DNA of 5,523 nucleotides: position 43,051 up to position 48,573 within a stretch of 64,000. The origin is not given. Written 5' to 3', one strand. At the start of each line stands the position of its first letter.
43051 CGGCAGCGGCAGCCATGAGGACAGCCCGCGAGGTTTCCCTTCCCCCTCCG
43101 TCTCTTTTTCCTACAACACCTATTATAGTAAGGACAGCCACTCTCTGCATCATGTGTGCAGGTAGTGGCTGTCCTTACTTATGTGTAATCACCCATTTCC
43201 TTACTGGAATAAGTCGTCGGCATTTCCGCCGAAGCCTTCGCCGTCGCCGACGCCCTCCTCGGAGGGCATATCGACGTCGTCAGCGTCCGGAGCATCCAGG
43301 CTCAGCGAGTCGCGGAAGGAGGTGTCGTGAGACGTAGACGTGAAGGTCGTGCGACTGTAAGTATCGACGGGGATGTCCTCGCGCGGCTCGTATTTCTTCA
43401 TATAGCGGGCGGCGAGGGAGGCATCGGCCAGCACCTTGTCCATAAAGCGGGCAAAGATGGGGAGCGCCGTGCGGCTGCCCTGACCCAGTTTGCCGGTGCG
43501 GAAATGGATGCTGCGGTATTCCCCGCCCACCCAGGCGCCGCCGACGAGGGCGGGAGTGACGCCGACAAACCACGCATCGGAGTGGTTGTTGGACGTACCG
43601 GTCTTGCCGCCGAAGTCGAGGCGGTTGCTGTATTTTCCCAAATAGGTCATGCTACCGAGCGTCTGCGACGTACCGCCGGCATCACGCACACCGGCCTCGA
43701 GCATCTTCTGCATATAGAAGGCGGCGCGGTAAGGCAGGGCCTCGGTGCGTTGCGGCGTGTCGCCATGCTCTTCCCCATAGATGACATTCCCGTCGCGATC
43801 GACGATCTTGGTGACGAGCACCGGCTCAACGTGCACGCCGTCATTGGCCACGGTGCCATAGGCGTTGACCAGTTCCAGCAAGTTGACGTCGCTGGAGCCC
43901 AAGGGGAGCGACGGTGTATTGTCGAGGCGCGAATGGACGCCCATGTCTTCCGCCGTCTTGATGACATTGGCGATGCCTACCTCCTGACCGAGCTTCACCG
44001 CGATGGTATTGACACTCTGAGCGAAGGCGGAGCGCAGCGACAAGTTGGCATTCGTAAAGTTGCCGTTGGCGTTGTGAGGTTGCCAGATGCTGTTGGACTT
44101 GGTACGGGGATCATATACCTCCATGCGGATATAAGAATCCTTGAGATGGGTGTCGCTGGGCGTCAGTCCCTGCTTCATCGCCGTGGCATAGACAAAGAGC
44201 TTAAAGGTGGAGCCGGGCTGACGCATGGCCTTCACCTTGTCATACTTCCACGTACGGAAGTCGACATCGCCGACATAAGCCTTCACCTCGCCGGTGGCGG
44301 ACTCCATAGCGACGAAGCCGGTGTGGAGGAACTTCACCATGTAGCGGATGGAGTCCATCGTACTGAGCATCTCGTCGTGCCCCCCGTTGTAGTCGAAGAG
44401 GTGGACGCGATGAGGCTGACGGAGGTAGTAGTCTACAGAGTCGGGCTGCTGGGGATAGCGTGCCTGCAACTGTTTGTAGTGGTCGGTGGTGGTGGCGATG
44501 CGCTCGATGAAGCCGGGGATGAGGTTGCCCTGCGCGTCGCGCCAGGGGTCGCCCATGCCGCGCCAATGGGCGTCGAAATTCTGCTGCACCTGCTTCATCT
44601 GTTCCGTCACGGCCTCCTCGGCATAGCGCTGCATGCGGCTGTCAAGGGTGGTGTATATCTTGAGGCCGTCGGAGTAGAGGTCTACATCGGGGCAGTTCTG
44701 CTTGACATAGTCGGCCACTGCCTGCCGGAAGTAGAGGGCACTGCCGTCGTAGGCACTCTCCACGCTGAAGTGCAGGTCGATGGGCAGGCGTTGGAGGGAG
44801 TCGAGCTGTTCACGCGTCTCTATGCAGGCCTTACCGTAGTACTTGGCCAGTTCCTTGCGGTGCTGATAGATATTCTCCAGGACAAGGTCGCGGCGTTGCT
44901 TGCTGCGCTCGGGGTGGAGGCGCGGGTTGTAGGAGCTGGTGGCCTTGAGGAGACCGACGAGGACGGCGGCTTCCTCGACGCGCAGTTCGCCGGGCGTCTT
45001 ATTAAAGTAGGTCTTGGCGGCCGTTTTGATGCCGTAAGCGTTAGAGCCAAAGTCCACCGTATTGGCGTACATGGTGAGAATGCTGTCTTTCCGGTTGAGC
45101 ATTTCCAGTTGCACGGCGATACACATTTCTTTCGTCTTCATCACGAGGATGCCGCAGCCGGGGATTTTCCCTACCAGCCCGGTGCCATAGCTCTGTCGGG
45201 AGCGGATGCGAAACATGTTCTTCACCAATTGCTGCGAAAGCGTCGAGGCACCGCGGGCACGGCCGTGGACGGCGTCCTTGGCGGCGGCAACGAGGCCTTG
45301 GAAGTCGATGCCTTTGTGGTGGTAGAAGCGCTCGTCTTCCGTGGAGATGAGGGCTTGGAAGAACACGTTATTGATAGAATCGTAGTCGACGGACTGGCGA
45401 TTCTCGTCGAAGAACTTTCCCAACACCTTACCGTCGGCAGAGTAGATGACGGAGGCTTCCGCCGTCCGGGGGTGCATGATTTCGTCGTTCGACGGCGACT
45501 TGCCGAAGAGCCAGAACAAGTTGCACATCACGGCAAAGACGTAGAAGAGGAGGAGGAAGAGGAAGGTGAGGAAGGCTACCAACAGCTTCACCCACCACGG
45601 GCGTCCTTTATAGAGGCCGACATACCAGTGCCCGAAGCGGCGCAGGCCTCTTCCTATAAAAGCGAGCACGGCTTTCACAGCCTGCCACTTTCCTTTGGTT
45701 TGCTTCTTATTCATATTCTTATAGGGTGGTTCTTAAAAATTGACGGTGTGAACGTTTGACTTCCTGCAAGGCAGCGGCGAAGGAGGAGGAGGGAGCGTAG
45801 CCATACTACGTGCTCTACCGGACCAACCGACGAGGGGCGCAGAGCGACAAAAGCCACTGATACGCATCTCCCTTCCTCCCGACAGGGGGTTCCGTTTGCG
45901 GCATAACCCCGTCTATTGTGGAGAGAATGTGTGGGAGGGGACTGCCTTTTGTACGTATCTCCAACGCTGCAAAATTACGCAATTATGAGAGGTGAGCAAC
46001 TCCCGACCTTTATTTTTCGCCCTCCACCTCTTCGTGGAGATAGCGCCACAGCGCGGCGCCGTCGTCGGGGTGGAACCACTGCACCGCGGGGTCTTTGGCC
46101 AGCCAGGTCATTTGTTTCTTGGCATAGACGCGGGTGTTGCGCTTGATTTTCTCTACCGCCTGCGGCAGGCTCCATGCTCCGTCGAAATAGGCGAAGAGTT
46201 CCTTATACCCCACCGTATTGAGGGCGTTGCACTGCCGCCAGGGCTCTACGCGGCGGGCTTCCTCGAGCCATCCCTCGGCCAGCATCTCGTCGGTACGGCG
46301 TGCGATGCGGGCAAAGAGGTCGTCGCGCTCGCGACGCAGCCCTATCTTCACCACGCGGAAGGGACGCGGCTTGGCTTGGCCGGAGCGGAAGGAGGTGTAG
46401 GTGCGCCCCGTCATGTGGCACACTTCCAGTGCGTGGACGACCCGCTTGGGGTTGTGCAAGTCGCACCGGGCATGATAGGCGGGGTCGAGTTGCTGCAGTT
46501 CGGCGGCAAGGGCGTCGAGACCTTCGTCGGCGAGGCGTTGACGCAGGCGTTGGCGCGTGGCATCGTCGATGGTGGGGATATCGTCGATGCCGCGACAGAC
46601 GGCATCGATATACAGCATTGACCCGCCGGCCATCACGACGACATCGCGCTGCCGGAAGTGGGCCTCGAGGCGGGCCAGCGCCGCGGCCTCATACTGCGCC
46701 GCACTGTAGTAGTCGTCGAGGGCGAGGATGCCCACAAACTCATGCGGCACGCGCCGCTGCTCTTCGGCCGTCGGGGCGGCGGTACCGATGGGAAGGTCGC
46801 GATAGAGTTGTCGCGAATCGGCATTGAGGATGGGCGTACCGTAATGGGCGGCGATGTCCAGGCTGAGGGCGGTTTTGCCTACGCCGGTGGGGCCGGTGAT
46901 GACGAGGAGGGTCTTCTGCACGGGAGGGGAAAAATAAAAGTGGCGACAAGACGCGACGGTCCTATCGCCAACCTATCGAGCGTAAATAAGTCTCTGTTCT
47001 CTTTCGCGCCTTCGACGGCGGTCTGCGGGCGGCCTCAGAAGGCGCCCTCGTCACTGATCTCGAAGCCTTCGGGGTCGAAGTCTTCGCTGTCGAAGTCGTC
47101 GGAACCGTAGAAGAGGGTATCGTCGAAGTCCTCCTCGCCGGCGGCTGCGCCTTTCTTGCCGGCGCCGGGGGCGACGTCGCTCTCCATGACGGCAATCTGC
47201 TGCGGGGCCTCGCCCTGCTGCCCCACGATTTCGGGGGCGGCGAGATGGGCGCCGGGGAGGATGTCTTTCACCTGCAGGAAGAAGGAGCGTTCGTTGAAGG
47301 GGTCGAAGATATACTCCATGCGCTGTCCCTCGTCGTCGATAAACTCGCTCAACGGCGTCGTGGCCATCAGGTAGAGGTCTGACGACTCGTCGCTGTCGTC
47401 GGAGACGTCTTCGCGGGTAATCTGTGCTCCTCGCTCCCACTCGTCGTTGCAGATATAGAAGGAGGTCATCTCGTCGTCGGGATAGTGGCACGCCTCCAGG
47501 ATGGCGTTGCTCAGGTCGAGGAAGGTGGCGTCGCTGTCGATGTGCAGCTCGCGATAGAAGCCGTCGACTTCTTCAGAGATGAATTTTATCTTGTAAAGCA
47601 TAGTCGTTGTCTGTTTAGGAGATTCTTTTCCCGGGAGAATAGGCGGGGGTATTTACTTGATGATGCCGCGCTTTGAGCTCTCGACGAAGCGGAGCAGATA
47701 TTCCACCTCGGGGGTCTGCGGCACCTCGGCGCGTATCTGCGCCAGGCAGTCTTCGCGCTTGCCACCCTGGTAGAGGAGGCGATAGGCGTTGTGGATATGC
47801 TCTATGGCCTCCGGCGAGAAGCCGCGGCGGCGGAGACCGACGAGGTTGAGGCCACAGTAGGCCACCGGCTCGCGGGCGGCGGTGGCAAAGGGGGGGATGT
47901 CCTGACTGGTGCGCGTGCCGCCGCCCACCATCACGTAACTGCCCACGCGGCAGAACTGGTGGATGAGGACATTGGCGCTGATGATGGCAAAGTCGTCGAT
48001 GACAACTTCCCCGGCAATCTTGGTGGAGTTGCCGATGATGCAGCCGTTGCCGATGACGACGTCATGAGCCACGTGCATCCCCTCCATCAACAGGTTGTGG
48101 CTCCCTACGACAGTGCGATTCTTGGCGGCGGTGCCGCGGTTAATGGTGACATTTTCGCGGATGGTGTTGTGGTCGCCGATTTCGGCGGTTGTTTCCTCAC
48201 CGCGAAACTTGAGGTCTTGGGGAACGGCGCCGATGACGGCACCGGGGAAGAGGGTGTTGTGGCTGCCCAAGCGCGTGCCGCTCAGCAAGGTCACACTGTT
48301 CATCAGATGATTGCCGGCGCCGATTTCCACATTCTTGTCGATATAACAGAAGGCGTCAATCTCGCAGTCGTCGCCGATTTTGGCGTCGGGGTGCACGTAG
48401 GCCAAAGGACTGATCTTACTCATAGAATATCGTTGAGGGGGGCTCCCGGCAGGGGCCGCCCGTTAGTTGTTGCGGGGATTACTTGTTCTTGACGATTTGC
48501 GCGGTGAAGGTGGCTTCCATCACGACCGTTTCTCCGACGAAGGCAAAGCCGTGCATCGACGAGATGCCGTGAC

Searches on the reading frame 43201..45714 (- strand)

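Call 41: search_protein_families(library=pfam, proteins=[window:43201-45714:-])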
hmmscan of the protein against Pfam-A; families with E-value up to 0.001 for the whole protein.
window:43201-45714:- (837 aa): 2 families
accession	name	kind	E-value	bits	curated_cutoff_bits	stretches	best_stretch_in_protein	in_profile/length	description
PF00912.28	Transgly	-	4.5e-51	173.2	27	1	95-281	2-176/178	Transglycosylase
PF00905.27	Transpeptidase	-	3.7e-27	95.7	22.1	1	466-728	2-272/299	Penicillin binding protein transpeptidase domain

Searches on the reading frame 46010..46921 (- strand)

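Call 41: search_protein_families(library=pfam, proteins=[window:46010-46921:-])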
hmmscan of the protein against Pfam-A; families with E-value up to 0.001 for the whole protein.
window:46010-46921:- (303 aa): 2 families
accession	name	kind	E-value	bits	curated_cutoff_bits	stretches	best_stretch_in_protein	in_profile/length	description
PF01715.23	IPPT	-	1.4e-75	254.5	23.6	1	38-276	1-242/243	IPP transferase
PF01745.22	IPT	-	8e-11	42.2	20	1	5-109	3-107/233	Isopentenyl transferase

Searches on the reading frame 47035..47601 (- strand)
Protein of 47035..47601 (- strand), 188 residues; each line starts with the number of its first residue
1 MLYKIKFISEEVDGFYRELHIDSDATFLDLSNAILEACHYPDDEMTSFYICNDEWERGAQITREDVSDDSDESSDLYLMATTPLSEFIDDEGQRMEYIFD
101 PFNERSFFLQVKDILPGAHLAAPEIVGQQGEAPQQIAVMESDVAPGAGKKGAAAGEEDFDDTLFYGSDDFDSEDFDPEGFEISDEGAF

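Call 69: search_protein_families(library=pfam, proteins=[window:47035-47601:-])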
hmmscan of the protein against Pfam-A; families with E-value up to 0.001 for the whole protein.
window:47035-47601:- (188 aa): 1 family
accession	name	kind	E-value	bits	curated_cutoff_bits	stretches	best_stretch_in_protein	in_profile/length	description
PF07929.16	PRiA4_ORF3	-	3e-10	40.5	26.6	1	15-134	16-129/173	Plasmid pRiA4b ORF-3-like protein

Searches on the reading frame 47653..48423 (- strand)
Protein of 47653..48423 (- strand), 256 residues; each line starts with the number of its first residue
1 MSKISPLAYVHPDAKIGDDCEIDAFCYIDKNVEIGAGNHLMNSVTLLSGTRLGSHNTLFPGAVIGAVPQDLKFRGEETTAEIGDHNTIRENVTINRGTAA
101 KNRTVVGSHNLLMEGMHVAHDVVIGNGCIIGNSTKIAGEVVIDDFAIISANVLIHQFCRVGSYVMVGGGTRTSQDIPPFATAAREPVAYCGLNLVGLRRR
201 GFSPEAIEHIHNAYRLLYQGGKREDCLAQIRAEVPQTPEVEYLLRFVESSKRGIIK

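Call 69: search_protein_families(library=pfam, proteins=[window:47653-48423:-])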
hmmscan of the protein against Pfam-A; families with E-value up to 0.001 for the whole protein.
window:47653-48423:- (256 aa): 5 families
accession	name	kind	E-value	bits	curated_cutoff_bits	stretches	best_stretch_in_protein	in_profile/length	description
PF13720.11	Acetyltransf_11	-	5.8e-29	100.8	24.5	1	175-255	1-82/82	Udp N-acetylglucosamine O-acyltransferase; Domain 2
PF00132.30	Hexapep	-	1.7e-26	91.2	27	2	104-138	2-36/36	Bacterial transferase hexapeptide (six repeats)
PF25084.1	LbH_EIF2B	-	7.5e-12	45.6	54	1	89-166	7-81/105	EIF2B subunit epsilon LbH domain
PF25087.1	GMPPB_C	-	0.00038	20.6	39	0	9-59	6-55/110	GMPPB C-terminal domain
PF25247.1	LbH_GLGC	-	0.00065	20.1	27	0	12-43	72-102/135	GLGC left-handed parallel beta-helix domain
